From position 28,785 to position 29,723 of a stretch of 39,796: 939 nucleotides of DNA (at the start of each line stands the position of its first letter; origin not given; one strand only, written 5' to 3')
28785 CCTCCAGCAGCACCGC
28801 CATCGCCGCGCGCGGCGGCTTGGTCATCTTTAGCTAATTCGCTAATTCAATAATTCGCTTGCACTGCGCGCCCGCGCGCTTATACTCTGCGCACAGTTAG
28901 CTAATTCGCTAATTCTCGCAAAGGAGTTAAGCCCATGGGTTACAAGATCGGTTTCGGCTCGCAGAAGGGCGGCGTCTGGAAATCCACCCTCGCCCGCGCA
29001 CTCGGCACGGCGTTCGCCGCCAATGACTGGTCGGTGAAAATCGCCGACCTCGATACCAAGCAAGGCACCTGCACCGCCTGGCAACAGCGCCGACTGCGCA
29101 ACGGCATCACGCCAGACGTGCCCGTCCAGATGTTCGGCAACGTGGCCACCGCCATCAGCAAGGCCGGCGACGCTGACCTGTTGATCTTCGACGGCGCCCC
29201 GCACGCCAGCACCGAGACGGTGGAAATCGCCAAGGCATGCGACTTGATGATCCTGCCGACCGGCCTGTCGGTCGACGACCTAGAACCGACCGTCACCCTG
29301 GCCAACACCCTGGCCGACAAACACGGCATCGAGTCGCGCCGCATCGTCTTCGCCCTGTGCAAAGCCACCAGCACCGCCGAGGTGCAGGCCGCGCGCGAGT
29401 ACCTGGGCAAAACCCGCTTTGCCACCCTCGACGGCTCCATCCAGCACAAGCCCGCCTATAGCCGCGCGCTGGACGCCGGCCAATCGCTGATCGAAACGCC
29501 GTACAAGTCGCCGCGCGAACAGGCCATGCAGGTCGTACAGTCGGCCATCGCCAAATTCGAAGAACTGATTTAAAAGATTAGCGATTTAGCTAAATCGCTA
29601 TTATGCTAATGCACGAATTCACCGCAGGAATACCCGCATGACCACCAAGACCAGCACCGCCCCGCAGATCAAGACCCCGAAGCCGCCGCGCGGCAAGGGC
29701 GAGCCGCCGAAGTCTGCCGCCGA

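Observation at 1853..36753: AT-rich 8-bp-periodic box arrays at eight intergenic loci across the phage genome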

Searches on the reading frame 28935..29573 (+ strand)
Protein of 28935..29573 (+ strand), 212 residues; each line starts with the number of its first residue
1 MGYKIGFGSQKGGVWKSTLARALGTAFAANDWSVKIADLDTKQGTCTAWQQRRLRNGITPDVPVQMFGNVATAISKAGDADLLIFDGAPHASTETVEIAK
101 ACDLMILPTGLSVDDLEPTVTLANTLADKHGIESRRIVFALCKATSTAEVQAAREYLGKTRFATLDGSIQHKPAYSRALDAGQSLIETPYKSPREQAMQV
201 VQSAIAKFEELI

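Call 6: search_protein_families(library=pfam, proteins=[window:28935-29573:+], max_evalue=0.01)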
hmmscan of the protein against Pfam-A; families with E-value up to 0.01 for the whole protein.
window:28935-29573:+ (212 aa): 4 families
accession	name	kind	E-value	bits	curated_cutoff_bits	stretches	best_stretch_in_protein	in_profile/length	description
PF01656.29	CbiA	-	1.9e-06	28.3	25.4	1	8-183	4-123/125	CobQ/CobB/MinD/ParA nucleotide binding domain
PF13614.12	AAA_31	-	8.4e-06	26.3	27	1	5-50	4-49/177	AAA domain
PF10609.15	ParA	-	2.1e-05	24.5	27.1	1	4-41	5-42/246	NUBPL iron-transfer P-loop NTPase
PF09140.17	MipZ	-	0.00016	21.5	20.7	1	5-56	3-54/262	ATPase MipZ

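Call 15: find_related_loci(query=window:28935-29573:+, collection=viral_contigs, flank=10000)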
Query window:28935-29573:+ (212 aa) in viral_contigs; peptide patterns used: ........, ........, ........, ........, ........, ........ (x = any residue, [..] = any of these).
30 stretches matched a pattern; 4 encode a relative of the query (tblastn E <= 1e-3); 4 distinct loci.
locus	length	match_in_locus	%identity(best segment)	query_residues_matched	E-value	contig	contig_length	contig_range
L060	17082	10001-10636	99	1-212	1e-143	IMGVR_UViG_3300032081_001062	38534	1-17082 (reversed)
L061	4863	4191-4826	99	1-212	5e-145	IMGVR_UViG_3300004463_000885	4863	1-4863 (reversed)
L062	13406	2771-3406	99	1-212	8e-143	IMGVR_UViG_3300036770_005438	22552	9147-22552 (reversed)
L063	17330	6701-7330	60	1-209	4e-79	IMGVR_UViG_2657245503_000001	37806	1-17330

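Call 19: find_related_loci(query=A1, collection=viral_contigs, flank=10000)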
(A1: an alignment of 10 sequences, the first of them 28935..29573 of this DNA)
Query A1 (212 aa) in viral_contigs; peptide patterns used: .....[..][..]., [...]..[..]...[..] (x = any residue, [..] = any of these).
279 stretches matched a pattern; 179 encode a relative of the query (tblastn E <= 1e-3); the best 80 are kept; 80 distinct loci.
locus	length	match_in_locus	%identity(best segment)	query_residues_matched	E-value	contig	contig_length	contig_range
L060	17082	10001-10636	99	1-212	3e-142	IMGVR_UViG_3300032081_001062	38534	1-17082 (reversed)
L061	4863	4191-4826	99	1-212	1e-143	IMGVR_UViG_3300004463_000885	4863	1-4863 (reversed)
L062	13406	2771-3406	99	1-212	2e-141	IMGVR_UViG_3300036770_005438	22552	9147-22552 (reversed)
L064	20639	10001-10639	80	1-212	4e-113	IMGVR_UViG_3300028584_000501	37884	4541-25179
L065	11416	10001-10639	80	1-212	6e-113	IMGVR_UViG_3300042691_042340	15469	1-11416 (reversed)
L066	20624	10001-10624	67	5-211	2e-93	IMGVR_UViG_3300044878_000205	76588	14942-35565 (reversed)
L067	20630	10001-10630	67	3-211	8e-93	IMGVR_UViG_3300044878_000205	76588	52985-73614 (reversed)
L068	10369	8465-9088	67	5-211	1e-92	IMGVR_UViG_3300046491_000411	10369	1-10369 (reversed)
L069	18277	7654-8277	67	5-211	8e-91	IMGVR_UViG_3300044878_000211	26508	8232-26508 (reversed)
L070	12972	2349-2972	66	5-211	2e-90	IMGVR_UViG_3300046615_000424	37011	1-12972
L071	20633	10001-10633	64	3-212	4e-89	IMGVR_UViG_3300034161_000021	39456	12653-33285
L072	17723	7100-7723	65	5-211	7e-89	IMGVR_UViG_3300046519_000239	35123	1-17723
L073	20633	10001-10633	63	3-212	3e-88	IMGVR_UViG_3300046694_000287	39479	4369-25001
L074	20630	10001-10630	65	3-211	7e-88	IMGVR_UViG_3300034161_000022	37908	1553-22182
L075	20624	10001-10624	63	5-211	3e-85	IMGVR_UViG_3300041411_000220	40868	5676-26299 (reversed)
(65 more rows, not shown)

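Call 22: find_related_loci(query=A1, collection=genome_contigs, flank=10000)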
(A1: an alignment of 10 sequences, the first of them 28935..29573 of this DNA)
Query A1 (212 aa) in genome_contigs; peptide patterns used: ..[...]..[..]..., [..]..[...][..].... (x = any residue, [..] = any of these).
218 stretches matched a pattern; 135 encode a relative of the query (tblastn E <= 1e-3); the best 80 are kept; 80 distinct loci.
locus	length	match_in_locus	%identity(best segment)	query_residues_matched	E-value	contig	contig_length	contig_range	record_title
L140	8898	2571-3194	63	5-211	7e-85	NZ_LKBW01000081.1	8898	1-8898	Pseudomonas amygdali strain ICMP 3918 scaffold171, whole genome shotgun sequence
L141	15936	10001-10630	60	1-209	4e-79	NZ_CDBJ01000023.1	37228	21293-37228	Aeromonas rivuli strain DSM 22539, whole genome shotgun sequence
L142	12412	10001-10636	54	1-211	1e-68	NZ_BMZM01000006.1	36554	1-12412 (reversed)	Kushneria pakistanensis strain KCTC 42082 sequence06, whole genome shotgun sequence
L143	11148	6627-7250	53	1-208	1e-65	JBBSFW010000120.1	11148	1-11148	MAG: Terriglobales bacterium isolate LS2_sbin.17 LS2_sbin.17_K_249589_L_11148_cov_19.4051, whole genome shotgun sequence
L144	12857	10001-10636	49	1-212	8e-64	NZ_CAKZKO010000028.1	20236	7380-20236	MAG: uncultured Paraglaciecola sp. isolate ERR2094167_bin.68_CONCOCT_v1.1_MAG ERZ650161.1838, whole genome shotgun seque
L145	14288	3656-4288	49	1-211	1e-63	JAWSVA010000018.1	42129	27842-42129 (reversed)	MAG: Gammaproteobacteria bacterium isolate BHT14_PHBH_gam1 E6PHBHT2_contig_81, whole genome shotgun sequence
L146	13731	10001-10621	51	5-211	8e-63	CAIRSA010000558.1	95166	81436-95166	MAG: uncultured Acidobacteriia bacterium isolate Umea1_bin-0121 genome assembly, contig: bin-0121:558/588, whole genome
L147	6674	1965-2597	47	1-211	2e-60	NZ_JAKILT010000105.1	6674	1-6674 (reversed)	Shewanella sairae strain LMG 21408 contig00105, whole genome shotgun sequence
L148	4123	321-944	48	1-208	3e-59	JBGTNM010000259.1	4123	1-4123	MAG: Microcystaceae cyanobacterium isolate JTS-RE388 k141_4359281, whole genome shotgun sequence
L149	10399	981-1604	47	1-208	1e-58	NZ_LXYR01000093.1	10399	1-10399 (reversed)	Phormidesmis priestleyi BC1401 Ga0079976_1093, whole genome shotgun sequence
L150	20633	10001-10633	46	1-211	3e-58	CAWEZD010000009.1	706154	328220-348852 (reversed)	MAG: Bryobacterales bacterium isolate MFD09222.bin.1.124 genome assembly, contig: contig_67505, whole genome shotgun seq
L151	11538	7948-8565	50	5-210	6e-58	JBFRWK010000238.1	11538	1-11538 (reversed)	MAG: Xenococcaceae cyanobacterium isolate 05_out_wi_poop_bin.3 05outWiPooB3_c_000002156547, whole genome shotgun sequenc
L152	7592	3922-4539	50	5-210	8e-58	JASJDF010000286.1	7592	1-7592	MAG: Xenococcaceae cyanobacterium MO_188.B19 MO_188.c_11541, whole genome shotgun sequence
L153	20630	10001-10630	48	1-210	2e-57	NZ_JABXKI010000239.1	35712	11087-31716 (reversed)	MAG: Nostoc sp. NMS4 NODE_1371_length_35712_cov_19.7702, whole genome shotgun sequence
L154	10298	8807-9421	49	1-205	1e-57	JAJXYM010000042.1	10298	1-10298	MAG: Deltaproteobacteria bacterium isolate BP6.bin86 NODE_11597_length_10298_cov_2.015633, whole genome shotgun sequence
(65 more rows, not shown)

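Call 33: search_dna_similar(query=window:28935-29573:+, collection=phages, mode=protein, max_rows=25)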
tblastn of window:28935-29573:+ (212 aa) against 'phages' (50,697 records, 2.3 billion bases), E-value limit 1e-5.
Records with a match: 34; places in all: 35; records where one place covers at least 80% of the query: 34.
Best place of each record, by identity: <60% 34.
By first word of the organism name: Rhizobium 10; Aeromonas 8; Rhodobacter 5; Vibrio 3; Yersinia 3; Bacteriophage 2; Aliivibrio 1; Pseudomonas 1; Erwinia 1.
By host as written in the record: Rhodobacter capsulatus YW1 5; Yersinia pestis EV76-CN 3; - 3; Aeromonas hydrophila 3; Vibrio cyclitrophicus 10N.237.312.C11 2; Rhizobium etli CFN42 2; Aeromonas salmonicida HER1098 2; Vibrio parahaemolyticus ATCC 17802 1; and 13 more.
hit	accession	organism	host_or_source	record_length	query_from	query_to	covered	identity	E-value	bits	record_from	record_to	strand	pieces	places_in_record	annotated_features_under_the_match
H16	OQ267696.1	Vibrio phage VPHZ6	Vibrio parahaemolyticus ATCC 17802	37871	1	211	100%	55.7%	1e-71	241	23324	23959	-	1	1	ParA family protein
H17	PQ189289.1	Vibrio phage 10N.237.312.C11_PE002A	Vibrio cyclitrophicus 10N.237.312.C11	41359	1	212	100%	49.3%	2e-60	209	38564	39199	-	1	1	hypothetical protein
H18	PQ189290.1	Vibrio phage 10N.237.312.C11_PE002B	Vibrio cyclitrophicus 10N.237.312.C11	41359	1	212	100%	49.3%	2e-60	209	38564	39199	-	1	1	hypothetical protein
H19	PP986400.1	Aliivibrio phage vB_Alvi_H905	Allivibrio fischeri H905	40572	1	211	100%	48.6%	8e-59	204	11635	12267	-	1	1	DNA-binding protein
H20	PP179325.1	Pseudomonas phage Touem01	Pseudomonas syringae 7C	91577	1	205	97%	45.9%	3e-40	151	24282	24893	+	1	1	putative partition ParA-like protein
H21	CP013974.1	Erwinia phage LS-2018a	Erwinia tracheiphila MDcuke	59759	5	202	93%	42.7%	6e-39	147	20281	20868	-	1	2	record has no annotation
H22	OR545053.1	Yersinia phage vB_YpM_39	Yersinia pestis EV76-CN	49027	1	211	100%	39.7%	2e-38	145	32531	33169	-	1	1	hypothetical protein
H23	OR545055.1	Yersinia phage vB_YpM_44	Yersinia pestis EV76-CN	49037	1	211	100%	39.7%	2e-38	145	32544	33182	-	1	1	hypothetical protein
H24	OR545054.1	Yersinia phage vB_YpM_41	Yersinia pestis EV76-CN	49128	1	211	100%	39.7%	2e-38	145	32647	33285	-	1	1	hypothetical protein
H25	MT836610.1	Bacteriophage sp.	human fecal samples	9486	2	203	95%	41.4%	3e-38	145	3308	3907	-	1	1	record has no annotation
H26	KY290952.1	Aeromonas phage 32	Aeromonas salmonicida HER1104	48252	1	211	100%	38.7%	1e-28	117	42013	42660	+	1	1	hypothetical protein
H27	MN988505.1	Rhizobium phage RHph_N1_10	Rhizobium phaseoli N1_10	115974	1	211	100%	36.9%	5e-30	122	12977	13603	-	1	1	putative partition ParA-like protein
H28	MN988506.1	Rhizobium phage RHph_N1_15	Rhizobium phaseoli N1_15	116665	1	211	100%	36.4%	2e-29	120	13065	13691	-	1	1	putative partition ParA-like protein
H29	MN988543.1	Rhizobium phage RHph_N2_6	Rhizobium phaseoli N2_6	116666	1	211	100%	36.4%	2e-29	120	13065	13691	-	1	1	putative partition ParA-like protein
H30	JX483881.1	Rhizobium phage RHEph10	Rhizobium etli CFN42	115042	1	211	100%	36.4%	6e-29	118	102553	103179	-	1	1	putative partition ParA-like protein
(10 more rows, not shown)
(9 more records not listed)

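Call 74: search_solved_structures(query=window:28935-29573:+, max_evalue=0.001, show_alignments=1)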
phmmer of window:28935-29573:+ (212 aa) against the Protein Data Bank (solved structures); distinct sequences matched with E-value up to 0.001: 2.
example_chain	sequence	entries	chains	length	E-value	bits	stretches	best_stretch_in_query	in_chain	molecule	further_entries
5u1g_D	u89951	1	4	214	0.00016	25.2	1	5-192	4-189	ParA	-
4dzz_A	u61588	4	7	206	0.00017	25.1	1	5-191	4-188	Plasmid partitioning protein ParF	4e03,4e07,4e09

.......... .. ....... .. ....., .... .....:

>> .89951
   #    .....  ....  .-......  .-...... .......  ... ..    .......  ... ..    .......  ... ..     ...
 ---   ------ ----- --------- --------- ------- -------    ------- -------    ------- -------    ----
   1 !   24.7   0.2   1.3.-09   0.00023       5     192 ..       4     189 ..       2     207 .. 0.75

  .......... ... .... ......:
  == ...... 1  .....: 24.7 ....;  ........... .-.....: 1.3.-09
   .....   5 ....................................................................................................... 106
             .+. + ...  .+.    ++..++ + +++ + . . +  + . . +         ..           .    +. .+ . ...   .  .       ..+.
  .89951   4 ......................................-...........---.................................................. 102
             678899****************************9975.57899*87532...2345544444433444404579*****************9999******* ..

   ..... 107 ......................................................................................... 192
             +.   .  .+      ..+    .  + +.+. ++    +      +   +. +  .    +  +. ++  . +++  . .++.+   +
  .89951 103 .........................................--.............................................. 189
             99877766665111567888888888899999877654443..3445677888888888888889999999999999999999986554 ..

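Call 78: search_dna_similar(query=window:28935-29573:+, collection=plasmids, mode=protein, max_rows=25, max_evalue=1e-30)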
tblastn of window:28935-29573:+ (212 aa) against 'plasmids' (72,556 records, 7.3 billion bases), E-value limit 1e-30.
Records with a match: 817; places in all: 831; records where one place covers at least 80% of the query: 802.
Best place of each record, by identity: 60-80% 14; <60% 803.
By first word of the organism name: Klebsiella 233; Escherichia 227; Salmonella 78; Pseudomonas 53; Xanthomonas 40; Enterobacter 32; Citrobacter 21; Yersinia 13; Serratia 11; Pantoea 10; and 50 more.
By predicted mobility (MOB-suite, as given by PLSDB): conjugative 474; non-mobilizable 238; mobilizable 105.
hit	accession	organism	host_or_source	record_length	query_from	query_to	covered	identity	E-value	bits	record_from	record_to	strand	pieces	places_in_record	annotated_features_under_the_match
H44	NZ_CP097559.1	Pseudomonas aeruginosa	pure culture,plastic surface of ...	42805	1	212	100%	77.0%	2e-105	339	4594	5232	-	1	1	ParA family protein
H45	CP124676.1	Pseudomonas aeruginosa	Homo sapiens,urine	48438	1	212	100%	77.0%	2e-105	339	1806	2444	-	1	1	ParA family protein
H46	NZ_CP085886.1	Pseudomonas sp. HN2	Pure culture,rhizosphere soil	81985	3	212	99%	62.6%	7e-84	278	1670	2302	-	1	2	ParA family protein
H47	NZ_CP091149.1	Pseudomonas avellanae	hazelnut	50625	5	211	98%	63.5%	5e-81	269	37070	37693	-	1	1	ParA family protein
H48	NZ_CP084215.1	Pseudomonas amygdali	Hibiscus rosa-sinensis,Leaves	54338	5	211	98%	63.5%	5e-81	269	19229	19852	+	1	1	ParA family protein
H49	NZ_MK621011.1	Pseudomonas syringae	-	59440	5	211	98%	63.5%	5e-81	269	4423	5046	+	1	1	ParA family protein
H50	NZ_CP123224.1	Pseudomonas amygdali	Aesculus hippocastanum,cell culture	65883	5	211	98%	63.5%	5e-81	269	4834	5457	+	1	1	ParA family protein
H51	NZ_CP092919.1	Pseudomonas syringae group genomosp. 7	Helianthus annuus,cell culture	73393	5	211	98%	63.5%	5e-81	269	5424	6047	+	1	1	ParA family protein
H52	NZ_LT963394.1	Pseudomonas syringae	-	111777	5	211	98%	63.5%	5e-81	269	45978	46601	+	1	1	ParA family protein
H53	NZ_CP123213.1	Pseudomonas amygdali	Aesculus hippocastanum,cell culture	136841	5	211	98%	63.5%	5e-81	269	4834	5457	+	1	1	ParA family protein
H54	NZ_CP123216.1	Pseudomonas amygdali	Aesculus hippocastanum,cell culture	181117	5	211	98%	63.5%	5e-81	269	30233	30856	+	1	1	ParA family protein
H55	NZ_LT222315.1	Pseudomonas cerasi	Prunus cerasus (sour cherry),Sour ...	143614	5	211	98%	63.0%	2e-80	268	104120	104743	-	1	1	ParA family protein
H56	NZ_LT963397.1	Pseudomonas cerasi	-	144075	5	211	98%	63.0%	2e-80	268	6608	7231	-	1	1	ParA family protein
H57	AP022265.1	Aeromonas veronii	-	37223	1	209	99%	60.0%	2e-75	253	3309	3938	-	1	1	hypothetical protein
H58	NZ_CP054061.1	Edwardsiella ictaluri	cell culture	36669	4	209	97%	58.9%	3e-71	241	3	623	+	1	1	none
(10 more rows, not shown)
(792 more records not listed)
